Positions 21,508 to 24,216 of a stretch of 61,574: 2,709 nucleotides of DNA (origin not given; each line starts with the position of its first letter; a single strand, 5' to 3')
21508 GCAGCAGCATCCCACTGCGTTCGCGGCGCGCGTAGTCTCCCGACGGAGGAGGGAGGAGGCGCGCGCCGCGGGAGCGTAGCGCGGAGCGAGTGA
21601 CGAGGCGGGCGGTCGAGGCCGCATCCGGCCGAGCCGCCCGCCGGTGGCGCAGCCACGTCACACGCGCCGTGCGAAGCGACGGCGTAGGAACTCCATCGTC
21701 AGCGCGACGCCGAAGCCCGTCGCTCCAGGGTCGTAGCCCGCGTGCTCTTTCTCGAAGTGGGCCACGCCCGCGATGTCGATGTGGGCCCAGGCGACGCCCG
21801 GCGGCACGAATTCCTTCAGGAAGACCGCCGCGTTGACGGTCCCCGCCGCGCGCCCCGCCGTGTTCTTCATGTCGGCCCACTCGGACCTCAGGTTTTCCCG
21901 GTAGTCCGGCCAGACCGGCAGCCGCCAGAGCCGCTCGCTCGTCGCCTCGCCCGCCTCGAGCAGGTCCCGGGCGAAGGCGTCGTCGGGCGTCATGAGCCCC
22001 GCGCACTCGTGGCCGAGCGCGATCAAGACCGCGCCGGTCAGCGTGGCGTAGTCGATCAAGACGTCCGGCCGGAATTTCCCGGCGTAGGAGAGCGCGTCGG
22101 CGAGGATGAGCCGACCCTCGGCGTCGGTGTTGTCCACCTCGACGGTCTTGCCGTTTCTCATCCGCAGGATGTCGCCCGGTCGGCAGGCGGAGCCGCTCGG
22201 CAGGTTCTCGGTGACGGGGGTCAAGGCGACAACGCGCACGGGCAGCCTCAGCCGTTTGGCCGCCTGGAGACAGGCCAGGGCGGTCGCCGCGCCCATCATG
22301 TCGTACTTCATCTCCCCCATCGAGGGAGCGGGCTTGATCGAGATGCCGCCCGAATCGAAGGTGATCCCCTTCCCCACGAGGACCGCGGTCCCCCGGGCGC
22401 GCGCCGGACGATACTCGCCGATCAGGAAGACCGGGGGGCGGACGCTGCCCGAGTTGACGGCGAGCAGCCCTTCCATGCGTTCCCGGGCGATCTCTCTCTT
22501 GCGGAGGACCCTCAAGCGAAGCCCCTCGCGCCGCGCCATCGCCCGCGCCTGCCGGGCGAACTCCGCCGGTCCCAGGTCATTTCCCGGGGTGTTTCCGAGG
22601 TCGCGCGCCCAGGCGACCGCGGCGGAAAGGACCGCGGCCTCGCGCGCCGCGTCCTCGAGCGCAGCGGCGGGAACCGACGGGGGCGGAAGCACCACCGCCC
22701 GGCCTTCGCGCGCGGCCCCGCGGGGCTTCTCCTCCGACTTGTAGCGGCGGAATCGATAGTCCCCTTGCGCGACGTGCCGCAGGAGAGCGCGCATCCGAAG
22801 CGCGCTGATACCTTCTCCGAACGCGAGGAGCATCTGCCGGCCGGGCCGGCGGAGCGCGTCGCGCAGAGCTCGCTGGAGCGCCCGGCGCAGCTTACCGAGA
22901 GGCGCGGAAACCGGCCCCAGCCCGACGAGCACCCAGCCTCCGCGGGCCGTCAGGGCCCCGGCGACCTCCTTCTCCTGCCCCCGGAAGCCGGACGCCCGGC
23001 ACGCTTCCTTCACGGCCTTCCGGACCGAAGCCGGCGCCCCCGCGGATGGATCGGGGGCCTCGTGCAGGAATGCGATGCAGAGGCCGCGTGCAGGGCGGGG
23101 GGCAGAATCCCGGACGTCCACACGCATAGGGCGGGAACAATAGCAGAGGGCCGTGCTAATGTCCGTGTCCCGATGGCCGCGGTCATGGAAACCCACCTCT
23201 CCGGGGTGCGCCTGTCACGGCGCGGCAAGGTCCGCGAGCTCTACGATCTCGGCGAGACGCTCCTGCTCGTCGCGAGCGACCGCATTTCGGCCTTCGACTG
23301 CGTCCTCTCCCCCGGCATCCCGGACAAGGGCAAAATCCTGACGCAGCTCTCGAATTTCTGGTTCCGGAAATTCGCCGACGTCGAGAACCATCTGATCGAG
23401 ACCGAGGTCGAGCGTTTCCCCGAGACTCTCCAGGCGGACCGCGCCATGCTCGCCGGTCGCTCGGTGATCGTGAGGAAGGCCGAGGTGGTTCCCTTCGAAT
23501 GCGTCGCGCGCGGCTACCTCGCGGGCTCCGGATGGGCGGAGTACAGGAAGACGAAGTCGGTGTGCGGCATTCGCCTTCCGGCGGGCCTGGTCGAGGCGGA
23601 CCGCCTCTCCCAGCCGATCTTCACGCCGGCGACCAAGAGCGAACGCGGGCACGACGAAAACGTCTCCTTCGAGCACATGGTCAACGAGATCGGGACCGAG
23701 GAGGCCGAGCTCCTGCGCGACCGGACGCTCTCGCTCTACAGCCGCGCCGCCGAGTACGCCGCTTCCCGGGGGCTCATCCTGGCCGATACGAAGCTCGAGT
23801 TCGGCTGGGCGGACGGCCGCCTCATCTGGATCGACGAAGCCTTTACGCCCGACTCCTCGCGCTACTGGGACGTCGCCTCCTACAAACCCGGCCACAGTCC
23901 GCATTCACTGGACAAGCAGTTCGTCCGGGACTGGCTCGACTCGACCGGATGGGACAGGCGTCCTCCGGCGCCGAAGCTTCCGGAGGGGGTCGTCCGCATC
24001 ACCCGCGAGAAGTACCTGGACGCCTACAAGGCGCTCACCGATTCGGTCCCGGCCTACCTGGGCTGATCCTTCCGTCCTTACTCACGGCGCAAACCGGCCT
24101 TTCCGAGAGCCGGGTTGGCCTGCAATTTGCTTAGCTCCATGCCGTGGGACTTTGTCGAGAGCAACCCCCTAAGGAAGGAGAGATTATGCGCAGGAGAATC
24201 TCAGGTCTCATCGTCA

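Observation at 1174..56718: Almost every intergenic spacer is built from site-specific tandem 7-8 nt repeat arrays, often as inverted pairs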

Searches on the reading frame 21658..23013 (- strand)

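Call 75: search_protein_families(library=pfam, proteins=[window:21658-23013:-], max_evalue=0.00001)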
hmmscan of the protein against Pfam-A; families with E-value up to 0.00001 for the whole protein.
window:21658-23013:- (451 aa): 1 family
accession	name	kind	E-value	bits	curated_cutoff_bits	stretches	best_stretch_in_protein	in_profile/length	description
PF00883.26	Peptidase_M17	-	8.5e-117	390.3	25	1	135-438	2-308/310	Cytosol aminopeptidase family, catalytic domain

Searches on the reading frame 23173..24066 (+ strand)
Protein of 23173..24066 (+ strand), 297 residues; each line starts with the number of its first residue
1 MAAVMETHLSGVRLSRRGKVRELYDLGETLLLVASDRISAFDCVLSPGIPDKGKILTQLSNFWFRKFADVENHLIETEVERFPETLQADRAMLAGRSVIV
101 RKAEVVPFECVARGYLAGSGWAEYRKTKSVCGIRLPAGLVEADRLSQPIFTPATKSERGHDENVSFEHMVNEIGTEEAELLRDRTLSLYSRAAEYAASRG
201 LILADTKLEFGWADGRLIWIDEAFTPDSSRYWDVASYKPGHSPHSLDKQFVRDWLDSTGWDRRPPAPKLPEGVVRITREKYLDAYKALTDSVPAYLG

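Call 75: search_protein_families(library=pfam, proteins=[window:23173-24066:+], max_evalue=0.00001)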
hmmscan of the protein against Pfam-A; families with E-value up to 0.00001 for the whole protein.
window:23173-24066:+ (297 aa): 1 family
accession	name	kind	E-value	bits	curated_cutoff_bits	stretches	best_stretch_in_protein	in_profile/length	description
PF01259.24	SAICAR_synt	-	2.2e-74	250.6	20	1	16-263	3-229/233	SAICAR synthetase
